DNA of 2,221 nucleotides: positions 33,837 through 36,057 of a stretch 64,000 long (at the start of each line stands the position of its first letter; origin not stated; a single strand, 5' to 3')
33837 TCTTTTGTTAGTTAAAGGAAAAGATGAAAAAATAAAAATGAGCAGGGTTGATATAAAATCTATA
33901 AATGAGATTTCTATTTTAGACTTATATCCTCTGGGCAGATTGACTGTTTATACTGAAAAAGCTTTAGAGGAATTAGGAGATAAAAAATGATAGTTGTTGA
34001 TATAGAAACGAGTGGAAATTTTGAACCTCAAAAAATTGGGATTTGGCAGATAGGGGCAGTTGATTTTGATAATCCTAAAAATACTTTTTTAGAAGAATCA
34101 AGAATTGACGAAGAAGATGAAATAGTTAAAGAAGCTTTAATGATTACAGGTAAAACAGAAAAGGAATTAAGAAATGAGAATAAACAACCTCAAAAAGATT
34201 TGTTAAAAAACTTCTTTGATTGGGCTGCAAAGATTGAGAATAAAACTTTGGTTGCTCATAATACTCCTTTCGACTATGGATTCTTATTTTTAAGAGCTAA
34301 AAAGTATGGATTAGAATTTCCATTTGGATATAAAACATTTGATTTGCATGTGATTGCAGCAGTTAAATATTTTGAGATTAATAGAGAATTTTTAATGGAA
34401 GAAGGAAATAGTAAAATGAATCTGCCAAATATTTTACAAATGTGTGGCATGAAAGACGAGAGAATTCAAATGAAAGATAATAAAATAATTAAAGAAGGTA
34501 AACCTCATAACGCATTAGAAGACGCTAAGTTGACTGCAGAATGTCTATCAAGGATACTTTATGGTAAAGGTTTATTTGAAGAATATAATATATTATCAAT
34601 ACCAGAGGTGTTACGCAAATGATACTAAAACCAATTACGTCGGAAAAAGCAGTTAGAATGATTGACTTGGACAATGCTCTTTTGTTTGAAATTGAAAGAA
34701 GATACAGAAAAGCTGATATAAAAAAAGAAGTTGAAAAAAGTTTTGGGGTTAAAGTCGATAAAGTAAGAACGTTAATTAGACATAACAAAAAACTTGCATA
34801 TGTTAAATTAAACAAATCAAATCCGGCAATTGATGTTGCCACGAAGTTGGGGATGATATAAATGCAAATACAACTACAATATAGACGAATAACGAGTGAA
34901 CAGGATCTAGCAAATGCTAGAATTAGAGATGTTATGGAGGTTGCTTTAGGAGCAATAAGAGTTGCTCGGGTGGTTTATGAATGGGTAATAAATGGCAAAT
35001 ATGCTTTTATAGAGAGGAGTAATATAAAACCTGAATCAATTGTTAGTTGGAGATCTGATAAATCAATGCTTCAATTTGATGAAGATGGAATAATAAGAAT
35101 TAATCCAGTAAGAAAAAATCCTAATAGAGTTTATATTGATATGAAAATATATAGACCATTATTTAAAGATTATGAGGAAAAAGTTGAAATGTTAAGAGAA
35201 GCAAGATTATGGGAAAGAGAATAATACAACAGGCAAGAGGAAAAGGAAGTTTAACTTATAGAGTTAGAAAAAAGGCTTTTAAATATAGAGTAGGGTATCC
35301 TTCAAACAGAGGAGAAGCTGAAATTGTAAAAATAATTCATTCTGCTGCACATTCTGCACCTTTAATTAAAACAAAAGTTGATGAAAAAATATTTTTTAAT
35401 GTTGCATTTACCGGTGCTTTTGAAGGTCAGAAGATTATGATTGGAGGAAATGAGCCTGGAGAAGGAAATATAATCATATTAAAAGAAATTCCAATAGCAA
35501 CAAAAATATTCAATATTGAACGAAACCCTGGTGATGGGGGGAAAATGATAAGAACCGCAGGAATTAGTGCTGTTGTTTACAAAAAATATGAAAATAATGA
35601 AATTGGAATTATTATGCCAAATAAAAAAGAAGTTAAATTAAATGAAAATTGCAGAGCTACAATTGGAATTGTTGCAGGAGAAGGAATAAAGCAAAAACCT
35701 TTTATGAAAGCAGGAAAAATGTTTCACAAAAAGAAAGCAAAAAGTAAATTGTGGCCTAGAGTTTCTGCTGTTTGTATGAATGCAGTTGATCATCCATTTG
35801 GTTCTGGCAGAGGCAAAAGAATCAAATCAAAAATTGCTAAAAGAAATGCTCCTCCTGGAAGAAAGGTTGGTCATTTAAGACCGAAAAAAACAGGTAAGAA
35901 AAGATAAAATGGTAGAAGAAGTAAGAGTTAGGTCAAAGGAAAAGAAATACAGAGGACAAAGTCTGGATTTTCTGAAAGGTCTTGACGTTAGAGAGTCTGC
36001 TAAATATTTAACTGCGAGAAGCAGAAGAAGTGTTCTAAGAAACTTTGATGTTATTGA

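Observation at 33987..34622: DEDDh exonuclease translationally wedged between rpl4 and rpl23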

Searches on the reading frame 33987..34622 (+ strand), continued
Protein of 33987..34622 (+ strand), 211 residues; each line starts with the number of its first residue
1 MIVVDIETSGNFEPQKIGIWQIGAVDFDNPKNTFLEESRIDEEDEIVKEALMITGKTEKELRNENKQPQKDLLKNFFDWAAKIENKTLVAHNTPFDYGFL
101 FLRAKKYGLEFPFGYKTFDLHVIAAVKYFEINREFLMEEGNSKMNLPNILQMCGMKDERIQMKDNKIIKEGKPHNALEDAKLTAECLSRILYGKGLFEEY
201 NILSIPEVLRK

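Call 69: find_encoding_contigs(protein=P0476, flank=3000, max_places=1)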
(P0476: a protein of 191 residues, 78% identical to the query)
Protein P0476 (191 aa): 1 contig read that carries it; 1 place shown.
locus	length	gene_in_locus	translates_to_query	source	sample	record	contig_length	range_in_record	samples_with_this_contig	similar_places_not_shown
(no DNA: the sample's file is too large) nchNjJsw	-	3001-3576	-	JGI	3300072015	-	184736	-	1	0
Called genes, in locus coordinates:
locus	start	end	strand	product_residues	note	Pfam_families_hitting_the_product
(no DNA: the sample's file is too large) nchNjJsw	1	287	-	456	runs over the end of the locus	PF02881:SRP54_N, PF00448:SRP54, PF13604:AAA_30 (faint), PF01656:CbiA, PF02978:SRP_SPB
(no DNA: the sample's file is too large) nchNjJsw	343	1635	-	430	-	PF02881:SRP54_N (weak), PF00448:SRP54, PF13604:AAA_30 (weak)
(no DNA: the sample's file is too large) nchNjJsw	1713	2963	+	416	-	PF01676:Metalloenzyme, PF10143:PhosphMutase, PF01676:Metalloenzyme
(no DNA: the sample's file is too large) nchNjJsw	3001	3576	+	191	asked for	PF22090:Gins51_C (weak)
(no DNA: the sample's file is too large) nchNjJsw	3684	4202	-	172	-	PF00334:NDK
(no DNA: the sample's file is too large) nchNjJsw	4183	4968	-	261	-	PF01015:Ribosomal_S3Ae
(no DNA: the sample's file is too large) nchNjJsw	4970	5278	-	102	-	-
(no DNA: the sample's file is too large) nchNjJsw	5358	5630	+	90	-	-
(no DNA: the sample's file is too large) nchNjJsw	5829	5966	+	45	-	-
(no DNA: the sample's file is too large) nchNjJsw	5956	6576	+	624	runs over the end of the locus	-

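Call 70: find_encoding_contigs(protein=P0447, flank=3000, max_places=1)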
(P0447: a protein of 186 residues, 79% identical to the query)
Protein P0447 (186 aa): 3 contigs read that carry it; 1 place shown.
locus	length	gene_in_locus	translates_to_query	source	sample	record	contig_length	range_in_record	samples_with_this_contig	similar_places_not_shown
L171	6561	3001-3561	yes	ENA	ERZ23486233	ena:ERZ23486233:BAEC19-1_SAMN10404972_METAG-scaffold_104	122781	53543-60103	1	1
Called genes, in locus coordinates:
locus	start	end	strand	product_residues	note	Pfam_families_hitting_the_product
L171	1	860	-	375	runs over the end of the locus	PF02881:SRP54_N (weak), PF00448:SRP54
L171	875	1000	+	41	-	-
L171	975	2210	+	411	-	PF01676:Metalloenzyme, PF10143:PhosphMutase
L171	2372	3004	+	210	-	PF00929:RNase_T, PF16473:Rv2179c-like (weak)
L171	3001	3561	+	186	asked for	PF22090:Gins51_C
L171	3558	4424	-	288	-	PF00293:NUDIX, PF03819:MazG (weak)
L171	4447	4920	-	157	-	PF00334:NDK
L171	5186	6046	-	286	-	PF01015:Ribosomal_S3Ae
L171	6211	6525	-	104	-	-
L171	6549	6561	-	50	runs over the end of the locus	-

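Call 71: find_encoding_contigs(protein=P0416, flank=3000, max_places=1)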
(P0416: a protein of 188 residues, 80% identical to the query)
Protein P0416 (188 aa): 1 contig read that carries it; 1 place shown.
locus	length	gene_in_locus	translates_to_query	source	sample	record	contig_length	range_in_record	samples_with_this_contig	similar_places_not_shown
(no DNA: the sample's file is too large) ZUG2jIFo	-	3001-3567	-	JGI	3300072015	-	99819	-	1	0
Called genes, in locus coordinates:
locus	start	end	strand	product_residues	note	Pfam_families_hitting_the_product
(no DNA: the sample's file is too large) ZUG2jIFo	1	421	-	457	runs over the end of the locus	PF02881:SRP54_N, PF00448:SRP54, PF20720:nSTAND3 (faint), PF01656:CbiA, PF02978:SRP_SPB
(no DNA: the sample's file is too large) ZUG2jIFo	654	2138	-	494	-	PF02881:SRP54_N, PF13604:AAA_30 (weak), PF00448:SRP54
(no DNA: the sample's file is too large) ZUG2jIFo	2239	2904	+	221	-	PF00300:His_Phos_1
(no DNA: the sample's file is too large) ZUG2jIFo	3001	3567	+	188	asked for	PF22090:Gins51_C (weak)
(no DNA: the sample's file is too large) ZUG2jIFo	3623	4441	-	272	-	PF13495:Phage_int_SAM_4, PF00589:Phage_integrase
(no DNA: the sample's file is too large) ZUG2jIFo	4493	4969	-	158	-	PF01988:VIT1 (faint)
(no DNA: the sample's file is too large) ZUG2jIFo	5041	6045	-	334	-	PF00814:TsaD, PF22521:HypF_C_2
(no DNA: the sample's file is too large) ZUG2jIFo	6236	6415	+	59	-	-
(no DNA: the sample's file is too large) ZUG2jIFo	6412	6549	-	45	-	-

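Call 72: search_protein_families(library=pfam, proteins=[P0313, P0241, P0258, P0371], max_evalue=0.01)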
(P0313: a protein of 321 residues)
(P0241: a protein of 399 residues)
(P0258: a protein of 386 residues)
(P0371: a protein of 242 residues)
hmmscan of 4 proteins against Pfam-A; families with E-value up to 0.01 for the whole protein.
P0313 (321 aa): 3 families
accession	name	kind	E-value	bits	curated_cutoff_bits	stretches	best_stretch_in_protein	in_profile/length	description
PF00929.31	RNase_T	-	1.7e-11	45.4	24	1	2-174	1-164/164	Exonuclease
PF02452.23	PemK_toxin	-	2.8e-09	37.6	23.1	1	220-321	3-109/109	PemK-like, MazF-like toxin of type II toxin-antitoxin system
PF16473.11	Rv2179c-like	-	5.8e-06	26.6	27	1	2-175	3-174/177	3'-5' exoribonuclease Rv2179c-like domain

P0241 (399 aa): 3 families
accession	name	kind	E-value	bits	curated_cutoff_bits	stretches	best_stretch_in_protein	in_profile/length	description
PF00929.31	RNase_T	-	2.2e-12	48.2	24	1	5-172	1-160/164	Exonuclease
PF16473.11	Rv2179c-like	-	2e-07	31.3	27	1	5-129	3-142/177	3'-5' exoribonuclease Rv2179c-like domain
PF13482.12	RNase_H_2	-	0.00015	22.2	22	0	7-124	3-94/165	RNase_H superfamily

P0258 (386 aa): 3 families
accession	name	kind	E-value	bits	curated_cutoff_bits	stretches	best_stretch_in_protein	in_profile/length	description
PF00929.31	RNase_T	-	1.6e-19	71.5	24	1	184-349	1-155/164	Exonuclease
PF16473.11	Rv2179c-like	-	1.3e-07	31.9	27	1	184-305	3-142/177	3'-5' exoribonuclease Rv2179c-like domain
PF13482.12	RNase_H_2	-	0.00041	20.8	22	0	186-230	3-47/165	RNase_H superfamily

P0371 (242 aa): 2 families
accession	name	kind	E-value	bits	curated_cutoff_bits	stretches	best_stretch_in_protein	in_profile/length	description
PF16473.11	Rv2179c-like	-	4.2e-07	30.3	27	1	9-191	2-174/177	3'-5' exoribonuclease Rv2179c-like domain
PF00929.31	RNase_T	-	7e-06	27.1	24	1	10-186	1-160/164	Exonuclease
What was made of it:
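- One fusion to a MazF/PemK RNA toxin (call 72).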

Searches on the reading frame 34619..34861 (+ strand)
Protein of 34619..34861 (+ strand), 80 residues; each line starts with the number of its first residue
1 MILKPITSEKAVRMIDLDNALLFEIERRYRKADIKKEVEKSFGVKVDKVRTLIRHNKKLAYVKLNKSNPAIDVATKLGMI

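Call 3: search_protein_families(library=pfam, proteins=[window:34619-34861:+], max_evalue=0.01)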
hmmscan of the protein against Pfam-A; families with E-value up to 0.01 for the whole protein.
window:34619-34861:+ (80 aa): 1 family
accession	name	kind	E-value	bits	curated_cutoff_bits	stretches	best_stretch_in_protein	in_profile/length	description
PF00276.25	Ribosomal_L23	-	2.1e-14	54.1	30.8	1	2-59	3-59/86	Ribosomal protein L23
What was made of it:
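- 34619..34861 (+): rpl23 (L23). Pfam Ribosomal_L23 E 2e-14 (call 3)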

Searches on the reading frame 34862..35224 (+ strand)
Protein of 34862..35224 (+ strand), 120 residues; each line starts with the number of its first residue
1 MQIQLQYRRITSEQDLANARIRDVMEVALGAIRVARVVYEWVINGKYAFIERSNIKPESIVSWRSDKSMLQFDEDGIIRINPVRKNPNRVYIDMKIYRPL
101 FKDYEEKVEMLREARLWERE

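Call 3: search_protein_families(library=pfam, proteins=[window:34862-35224:+], max_evalue=0.01)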
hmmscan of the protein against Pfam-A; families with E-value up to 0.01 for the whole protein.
window:34862-35224:+ (120 aa): 0 families

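Call 4: search_protein_families(library=ncbifam, proteins=[window:34862-35224:+], max_evalue=0.1)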
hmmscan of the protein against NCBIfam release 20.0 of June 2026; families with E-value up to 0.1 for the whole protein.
window:34862-35224:+ (120 aa): 0 families

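Call 62: search_protein_families(library=pfam, proteins=[window:34862-35224:+], max_evalue=0.01)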
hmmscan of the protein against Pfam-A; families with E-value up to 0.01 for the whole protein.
window:34862-35224:+ (120 aa): 0 families
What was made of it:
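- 34862..35224 (+): Second inserted ORF (120 aa, unknown) between L23 and L2. It starts directly after the L23 stop (0-nt gap) and overlaps L2 by 16 nt. No Pfam or NCBIfam hit (calls 3, 4, 62).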

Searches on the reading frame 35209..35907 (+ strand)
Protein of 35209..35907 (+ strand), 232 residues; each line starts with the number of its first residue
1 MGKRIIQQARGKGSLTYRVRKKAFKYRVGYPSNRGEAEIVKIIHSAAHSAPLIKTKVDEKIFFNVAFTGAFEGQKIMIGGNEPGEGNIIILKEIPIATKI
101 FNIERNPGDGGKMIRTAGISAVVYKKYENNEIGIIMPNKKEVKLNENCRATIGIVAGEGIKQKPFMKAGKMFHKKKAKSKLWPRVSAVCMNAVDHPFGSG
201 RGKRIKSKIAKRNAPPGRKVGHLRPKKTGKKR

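Call 3: search_protein_families(library=pfam, proteins=[window:35209-35907:+], max_evalue=0.01)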
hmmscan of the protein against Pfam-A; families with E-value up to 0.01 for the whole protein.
window:35209-35907:+ (232 aa): 1 family
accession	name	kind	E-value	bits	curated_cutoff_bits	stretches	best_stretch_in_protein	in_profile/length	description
PF03947.24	Ribosomal_L2_C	-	1.4e-35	122.6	33.7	1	85-207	2-118/126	Ribosomal Proteins L2, C-terminal domain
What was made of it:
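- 35209..35907 (+): rpl2 (L2). The cluster continues with S19, L22, S3, L29, SUI1, S17, L14. Pfam Ribosomal_L2_C E 1.4e-35 (call 3).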
